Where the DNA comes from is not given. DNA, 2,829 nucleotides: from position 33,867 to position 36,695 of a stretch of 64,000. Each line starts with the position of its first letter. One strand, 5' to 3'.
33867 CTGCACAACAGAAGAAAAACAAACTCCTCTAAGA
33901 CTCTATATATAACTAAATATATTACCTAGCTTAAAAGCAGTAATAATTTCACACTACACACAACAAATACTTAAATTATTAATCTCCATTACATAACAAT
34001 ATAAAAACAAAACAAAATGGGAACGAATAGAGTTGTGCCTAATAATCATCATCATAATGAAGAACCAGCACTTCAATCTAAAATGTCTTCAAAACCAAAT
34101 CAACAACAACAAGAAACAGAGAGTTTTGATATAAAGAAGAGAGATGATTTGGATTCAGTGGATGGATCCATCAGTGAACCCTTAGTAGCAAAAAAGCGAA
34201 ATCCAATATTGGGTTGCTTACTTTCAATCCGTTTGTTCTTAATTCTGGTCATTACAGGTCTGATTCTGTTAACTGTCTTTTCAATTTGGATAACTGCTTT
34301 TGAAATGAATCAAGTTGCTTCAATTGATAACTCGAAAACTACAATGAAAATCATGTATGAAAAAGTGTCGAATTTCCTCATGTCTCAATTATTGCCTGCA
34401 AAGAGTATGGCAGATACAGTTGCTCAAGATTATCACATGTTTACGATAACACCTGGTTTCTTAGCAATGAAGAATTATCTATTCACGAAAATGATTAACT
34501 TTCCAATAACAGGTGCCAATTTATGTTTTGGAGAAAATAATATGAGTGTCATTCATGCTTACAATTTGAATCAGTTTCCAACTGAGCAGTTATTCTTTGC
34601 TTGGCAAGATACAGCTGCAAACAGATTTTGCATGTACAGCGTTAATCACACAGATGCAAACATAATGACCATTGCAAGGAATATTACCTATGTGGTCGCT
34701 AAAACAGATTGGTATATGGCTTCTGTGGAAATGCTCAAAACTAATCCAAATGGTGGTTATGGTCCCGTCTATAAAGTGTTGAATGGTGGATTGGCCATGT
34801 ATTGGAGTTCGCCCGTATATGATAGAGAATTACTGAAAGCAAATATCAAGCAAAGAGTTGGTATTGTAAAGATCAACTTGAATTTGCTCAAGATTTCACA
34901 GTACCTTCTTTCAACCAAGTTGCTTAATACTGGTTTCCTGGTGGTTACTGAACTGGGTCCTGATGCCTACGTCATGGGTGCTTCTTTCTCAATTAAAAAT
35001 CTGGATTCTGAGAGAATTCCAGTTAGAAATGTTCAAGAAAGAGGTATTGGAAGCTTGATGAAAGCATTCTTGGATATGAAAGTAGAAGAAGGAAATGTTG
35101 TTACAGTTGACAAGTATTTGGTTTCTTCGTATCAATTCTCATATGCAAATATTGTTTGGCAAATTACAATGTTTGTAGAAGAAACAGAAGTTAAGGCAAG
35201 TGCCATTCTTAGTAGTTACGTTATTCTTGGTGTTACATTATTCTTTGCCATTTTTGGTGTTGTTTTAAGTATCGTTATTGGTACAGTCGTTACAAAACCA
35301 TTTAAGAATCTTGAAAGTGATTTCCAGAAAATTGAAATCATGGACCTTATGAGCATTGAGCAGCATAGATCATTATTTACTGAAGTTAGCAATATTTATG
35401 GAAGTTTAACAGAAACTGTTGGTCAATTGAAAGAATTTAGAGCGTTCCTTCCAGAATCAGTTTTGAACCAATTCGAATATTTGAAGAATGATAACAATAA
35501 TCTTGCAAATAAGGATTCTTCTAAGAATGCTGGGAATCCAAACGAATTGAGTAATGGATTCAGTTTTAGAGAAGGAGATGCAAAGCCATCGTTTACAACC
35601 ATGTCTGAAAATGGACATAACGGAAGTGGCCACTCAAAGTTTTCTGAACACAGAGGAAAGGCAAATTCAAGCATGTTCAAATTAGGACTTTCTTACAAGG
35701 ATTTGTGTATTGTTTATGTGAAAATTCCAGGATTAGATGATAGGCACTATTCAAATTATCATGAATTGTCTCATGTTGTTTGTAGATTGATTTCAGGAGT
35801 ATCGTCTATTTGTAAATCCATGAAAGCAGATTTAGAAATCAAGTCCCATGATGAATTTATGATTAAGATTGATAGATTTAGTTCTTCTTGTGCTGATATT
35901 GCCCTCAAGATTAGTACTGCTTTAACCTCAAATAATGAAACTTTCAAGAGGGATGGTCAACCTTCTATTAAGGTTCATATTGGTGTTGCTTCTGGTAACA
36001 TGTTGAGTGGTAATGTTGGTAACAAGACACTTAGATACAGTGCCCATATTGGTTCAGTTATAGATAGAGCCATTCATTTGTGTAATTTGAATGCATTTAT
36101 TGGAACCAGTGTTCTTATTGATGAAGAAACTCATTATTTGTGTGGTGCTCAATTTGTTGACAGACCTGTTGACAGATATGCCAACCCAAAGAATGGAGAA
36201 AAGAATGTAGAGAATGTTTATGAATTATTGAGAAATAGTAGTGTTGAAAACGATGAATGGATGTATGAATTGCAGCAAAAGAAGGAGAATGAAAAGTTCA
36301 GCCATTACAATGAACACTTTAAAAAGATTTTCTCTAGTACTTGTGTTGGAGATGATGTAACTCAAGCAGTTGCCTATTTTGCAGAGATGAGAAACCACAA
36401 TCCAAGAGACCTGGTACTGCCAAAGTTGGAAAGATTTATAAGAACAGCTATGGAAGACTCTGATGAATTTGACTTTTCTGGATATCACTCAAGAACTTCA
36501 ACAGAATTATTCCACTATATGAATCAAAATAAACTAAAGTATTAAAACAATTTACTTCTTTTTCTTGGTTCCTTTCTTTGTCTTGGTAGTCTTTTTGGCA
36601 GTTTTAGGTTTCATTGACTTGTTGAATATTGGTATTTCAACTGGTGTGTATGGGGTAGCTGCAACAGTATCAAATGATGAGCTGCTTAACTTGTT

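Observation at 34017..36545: Receptor-type cyclase-like protein lacking a kinase-homology domain and with a degenerate metal-binding motif (possible pseudo-cyclase or sensor)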

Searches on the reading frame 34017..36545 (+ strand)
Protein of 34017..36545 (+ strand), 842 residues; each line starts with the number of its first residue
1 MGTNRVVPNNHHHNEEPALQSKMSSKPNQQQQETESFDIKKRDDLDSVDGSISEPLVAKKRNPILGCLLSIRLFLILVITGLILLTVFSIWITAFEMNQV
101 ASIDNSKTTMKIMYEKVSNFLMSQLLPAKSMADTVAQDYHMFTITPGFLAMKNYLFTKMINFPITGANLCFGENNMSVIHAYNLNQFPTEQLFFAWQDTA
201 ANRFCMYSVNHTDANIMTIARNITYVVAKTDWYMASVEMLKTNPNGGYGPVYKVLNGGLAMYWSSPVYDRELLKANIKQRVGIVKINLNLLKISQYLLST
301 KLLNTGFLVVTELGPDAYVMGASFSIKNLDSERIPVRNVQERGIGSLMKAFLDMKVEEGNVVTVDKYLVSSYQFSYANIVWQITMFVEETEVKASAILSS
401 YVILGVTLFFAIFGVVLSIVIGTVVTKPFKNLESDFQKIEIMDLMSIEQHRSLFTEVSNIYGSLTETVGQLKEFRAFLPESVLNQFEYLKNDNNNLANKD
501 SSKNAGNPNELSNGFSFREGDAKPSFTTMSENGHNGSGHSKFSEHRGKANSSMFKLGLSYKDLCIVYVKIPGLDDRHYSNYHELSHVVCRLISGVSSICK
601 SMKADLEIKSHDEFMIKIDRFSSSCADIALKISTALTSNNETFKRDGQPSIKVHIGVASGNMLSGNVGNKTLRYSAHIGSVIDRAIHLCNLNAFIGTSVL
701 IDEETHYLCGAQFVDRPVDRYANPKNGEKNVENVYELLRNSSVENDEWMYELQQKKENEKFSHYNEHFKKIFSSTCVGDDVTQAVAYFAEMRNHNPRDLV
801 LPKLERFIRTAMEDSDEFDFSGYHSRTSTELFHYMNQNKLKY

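Call 3: search_protein_families(library=pfam, proteins=[window:34017-36545:+], max_evalue=10)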
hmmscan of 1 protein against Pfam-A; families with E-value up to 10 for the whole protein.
window:34017-36545:+ (842 aa): 2 families
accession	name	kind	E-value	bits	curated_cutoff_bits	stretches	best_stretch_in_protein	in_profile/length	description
PF00211.25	Guanylate_cyc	-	0.00016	21.8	21.9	1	560-675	6-124/183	Adenylate and Guanylate cyclase catalytic domain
PF02687.27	FtsX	-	3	8.4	25.5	1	402-435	46-80/120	FtsX-like permease C-terminal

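Call 4: search_solved_structures(query=window:34017-36545:+, max_evalue=10, show_alignments=3)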
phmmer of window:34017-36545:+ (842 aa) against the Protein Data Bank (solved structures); distinct sequences matched with E-value up to 10: 3.
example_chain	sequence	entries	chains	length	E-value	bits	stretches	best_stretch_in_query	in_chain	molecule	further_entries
6sir_A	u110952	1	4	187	1.2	10.5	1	626-721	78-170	Nucleotide cyclase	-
5oyh_A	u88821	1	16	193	1.3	10.4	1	626-722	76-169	Nucleotide cyclase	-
4ni2_A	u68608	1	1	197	2.2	9.6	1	626-680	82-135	Guanylate cyclase soluble subunit alpha-3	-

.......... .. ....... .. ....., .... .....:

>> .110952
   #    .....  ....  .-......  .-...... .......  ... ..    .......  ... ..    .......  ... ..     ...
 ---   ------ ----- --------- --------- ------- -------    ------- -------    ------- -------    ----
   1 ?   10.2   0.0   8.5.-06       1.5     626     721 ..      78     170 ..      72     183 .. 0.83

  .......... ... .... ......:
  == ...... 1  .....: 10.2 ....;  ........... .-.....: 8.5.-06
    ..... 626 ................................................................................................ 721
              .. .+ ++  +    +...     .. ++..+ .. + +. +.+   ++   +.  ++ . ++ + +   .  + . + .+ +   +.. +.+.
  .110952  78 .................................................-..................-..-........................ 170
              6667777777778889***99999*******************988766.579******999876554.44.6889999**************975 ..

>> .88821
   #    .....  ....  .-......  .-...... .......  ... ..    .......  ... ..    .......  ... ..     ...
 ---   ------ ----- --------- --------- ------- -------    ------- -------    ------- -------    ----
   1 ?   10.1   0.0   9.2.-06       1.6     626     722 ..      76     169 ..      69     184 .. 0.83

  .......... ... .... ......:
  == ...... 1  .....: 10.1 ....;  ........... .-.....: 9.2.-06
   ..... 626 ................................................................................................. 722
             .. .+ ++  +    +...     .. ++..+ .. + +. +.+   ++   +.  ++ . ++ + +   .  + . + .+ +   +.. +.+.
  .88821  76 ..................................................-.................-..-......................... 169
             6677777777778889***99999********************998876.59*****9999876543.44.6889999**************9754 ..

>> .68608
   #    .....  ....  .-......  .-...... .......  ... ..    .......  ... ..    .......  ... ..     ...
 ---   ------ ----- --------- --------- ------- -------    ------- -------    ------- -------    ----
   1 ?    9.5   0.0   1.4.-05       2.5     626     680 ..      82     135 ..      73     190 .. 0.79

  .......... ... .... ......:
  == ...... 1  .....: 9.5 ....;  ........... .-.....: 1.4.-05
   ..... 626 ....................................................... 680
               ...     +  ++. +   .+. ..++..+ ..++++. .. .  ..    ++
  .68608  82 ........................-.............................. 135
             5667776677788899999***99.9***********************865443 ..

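Call 5: find_homologous_proteins(query=window:34017-36545:+, max_evalue=0.001)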
Query window:34017-36545:+ (842 aa): 6 proteins with E <= 0.001 among 7668 candidates.
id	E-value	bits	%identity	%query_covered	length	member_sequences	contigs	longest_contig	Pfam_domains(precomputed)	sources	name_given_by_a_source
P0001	0.0e+0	1713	100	90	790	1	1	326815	-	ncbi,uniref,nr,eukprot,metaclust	ncbi:predicted protein [Naegleria gruberi]|uniref:Predicted protein n=1 Tax=Naegleria gruberi TaxID=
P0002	4.1e-158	546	38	92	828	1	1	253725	PF00211.26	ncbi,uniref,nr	ncbi:hypothetical protein C9374_011670 [Naegleria lovaniensis]|uniref:Guanylate cyclase domain-conta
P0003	3.9e-153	530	37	93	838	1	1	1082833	PF00211.26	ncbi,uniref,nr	ncbi:hypothetical protein C9374_006834 [Naegleria lovaniensis]|uniref:Guanylate cyclase domain-conta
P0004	1.4e-104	369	37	64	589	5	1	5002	PF00211.26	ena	-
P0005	4.7e-91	324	33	63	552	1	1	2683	-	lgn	-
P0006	4.8e-37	146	23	91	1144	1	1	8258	PF13606.13,PF13857.13,PF12796.14,PF00023.37,PF13637.13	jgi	jgi:ankyrin repeat protein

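Call 10: search_solved_structures(query=A1, max_evalue=1, show_alignments=4)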
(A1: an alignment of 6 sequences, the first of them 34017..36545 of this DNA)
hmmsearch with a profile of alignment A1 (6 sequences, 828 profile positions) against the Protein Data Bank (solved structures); distinct sequences matched with E-value up to 1: 49.
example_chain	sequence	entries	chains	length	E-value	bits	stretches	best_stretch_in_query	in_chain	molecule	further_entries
3r5g_A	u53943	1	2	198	1.7e-11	46.3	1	543-723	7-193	CyaB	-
2w01_A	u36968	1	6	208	2.5e-06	29.2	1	538-688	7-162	ADENYLATE CYCLASE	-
1yk9_A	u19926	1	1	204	1.2e-05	27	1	545-706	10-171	Adenylate cyclase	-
6sir_A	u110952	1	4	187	1.4e-05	26.7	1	603-714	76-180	Nucleotide cyclase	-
6fht_A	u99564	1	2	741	1.8e-05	26.3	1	537-675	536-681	Bacteriophytochrome,Adenylate cyclase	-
5x4t_A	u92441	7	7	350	2.3e-05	26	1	553-687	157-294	Photoactivated adenylyl cyclase | Family 3 adenylate cyclase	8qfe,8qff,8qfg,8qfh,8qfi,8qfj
9f1z_A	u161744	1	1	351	2.3e-05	26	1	553-687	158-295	Family 3 adenylate cyclase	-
5mbg_A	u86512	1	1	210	2.4e-05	26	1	562-722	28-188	Beta subunit of photoactivated adenylyl cyclase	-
5x4u_A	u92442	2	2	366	2.6e-05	25.8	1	553-687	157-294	Photoactivated adenylyl cyclase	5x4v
4yus_A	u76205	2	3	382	2.8e-05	25.7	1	553-687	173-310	Family 3 adenylate cyclase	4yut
9f1w_A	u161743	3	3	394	3e-05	25.6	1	553-687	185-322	Family 3 adenylate cyclase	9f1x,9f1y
5oyh_A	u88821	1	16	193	4.8e-05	24.9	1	602-714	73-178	Nucleotide cyclase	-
4p2f_A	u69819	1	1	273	5e-05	24.9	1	543-706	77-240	Adenylate cyclase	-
5m27_A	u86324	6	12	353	8.9e-05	24.1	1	562-721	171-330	Beta subunit of photoactivated adenylyl cyclase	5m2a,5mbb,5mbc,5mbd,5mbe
5mbk_A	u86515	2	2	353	9e-05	24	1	562-721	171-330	Beta subunit of photoactivated adenylyl cyclase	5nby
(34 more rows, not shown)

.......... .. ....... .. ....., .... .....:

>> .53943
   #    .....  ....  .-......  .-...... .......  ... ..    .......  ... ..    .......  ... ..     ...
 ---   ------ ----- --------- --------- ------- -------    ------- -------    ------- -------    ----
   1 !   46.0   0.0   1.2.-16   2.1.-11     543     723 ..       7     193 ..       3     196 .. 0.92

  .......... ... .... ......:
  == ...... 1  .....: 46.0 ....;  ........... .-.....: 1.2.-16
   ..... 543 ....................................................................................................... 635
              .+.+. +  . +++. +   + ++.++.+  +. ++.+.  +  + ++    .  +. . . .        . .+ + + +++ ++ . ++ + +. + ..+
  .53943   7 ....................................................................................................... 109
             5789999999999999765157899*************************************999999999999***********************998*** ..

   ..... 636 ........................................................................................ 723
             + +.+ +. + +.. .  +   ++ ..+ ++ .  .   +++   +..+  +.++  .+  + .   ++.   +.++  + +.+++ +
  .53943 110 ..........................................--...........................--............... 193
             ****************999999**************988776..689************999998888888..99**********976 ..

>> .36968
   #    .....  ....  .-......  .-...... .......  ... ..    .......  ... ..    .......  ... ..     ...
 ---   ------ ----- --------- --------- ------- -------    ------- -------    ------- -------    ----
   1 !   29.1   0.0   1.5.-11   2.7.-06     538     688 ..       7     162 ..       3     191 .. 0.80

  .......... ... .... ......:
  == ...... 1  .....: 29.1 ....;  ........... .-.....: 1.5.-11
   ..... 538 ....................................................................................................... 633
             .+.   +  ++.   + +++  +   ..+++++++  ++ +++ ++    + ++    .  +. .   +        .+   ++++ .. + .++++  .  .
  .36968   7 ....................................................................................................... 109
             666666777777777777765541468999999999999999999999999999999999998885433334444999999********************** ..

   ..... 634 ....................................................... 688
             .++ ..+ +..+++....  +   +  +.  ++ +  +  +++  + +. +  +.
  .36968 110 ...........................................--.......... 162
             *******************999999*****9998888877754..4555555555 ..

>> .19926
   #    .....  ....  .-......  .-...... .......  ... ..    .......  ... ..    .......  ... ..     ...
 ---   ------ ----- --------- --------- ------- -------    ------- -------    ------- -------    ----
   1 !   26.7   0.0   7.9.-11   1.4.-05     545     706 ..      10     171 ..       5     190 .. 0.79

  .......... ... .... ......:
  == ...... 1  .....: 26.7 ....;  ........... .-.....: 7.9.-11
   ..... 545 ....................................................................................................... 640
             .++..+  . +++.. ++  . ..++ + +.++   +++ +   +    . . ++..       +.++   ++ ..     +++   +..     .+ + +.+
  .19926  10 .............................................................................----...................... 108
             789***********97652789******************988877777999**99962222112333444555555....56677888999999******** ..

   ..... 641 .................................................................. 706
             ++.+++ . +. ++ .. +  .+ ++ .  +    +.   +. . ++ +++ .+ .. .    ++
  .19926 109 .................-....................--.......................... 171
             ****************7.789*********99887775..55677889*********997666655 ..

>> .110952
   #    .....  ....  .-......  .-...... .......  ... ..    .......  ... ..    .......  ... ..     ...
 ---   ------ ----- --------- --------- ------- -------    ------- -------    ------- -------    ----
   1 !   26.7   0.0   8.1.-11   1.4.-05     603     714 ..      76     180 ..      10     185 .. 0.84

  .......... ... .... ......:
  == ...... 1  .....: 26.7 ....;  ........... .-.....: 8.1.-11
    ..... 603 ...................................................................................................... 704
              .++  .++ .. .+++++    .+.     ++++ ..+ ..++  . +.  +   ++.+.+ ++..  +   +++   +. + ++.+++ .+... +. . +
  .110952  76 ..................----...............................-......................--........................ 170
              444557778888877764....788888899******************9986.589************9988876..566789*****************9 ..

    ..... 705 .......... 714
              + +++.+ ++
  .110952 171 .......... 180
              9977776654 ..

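Call 11: search_protein_families(library=pfam, alignment_id=A1, max_evalue=1)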
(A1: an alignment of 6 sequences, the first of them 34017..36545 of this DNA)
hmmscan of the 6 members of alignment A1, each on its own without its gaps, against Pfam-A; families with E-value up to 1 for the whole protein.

A. member 1, window:34017-36545:+ (842 aa): 1 family
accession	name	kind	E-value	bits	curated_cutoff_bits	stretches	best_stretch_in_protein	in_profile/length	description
PF00211.25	Guanylate_cyc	-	0.00016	21.8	21.9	1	560-675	6-124/183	Adenylate and Guanylate cyclase catalytic domain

B. families by the number of members that match (of 6 scanned): 15 families
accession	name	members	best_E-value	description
PF00211.25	Guanylate_cyc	4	4.1e-08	Adenylate and Guanylate cyclase catalytic domain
PF02743.24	dCache_1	2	2.9e-05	Cache domain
PF12796.13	Ank_2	1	6.9e-29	Ankyrin repeats (3 copies)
PF00023.36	Ank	1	1.3e-18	Ankyrin repeat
PF13606.12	Ank_3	1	1e-14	Ankyrin repeat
PF13857.12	Ank_5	1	2.1e-14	Ankyrin repeats (many copies)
PF13637.12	Ank_4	1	3.2e-14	Ankyrin repeats (many copies)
PF06898.16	YqfD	1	0.018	Putative stage IV sporulation protein YqfD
PF22237.3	SO2946-like_C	1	0.025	SO2946-like, C-terminal domain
PF25055.1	DUF7792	1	0.03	Domain of unknown function (DUF7792)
PF19019.6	Phlebo_G2_C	1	0.058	Phlebovirus glycoprotein G2 C-terminal domain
PF13812.12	PPR_3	1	0.062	Pentatricopeptide repeat domain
PF16803.11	DRE2_N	1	0.13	Fe-S cluster assembly protein DRE2 N-terminus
PF18273.6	T3RM_EcoP15I_C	1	0.55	Type III R-M EcoP15I C-terminal domain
PF15316.11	MDFI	1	1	MyoD family inhibitor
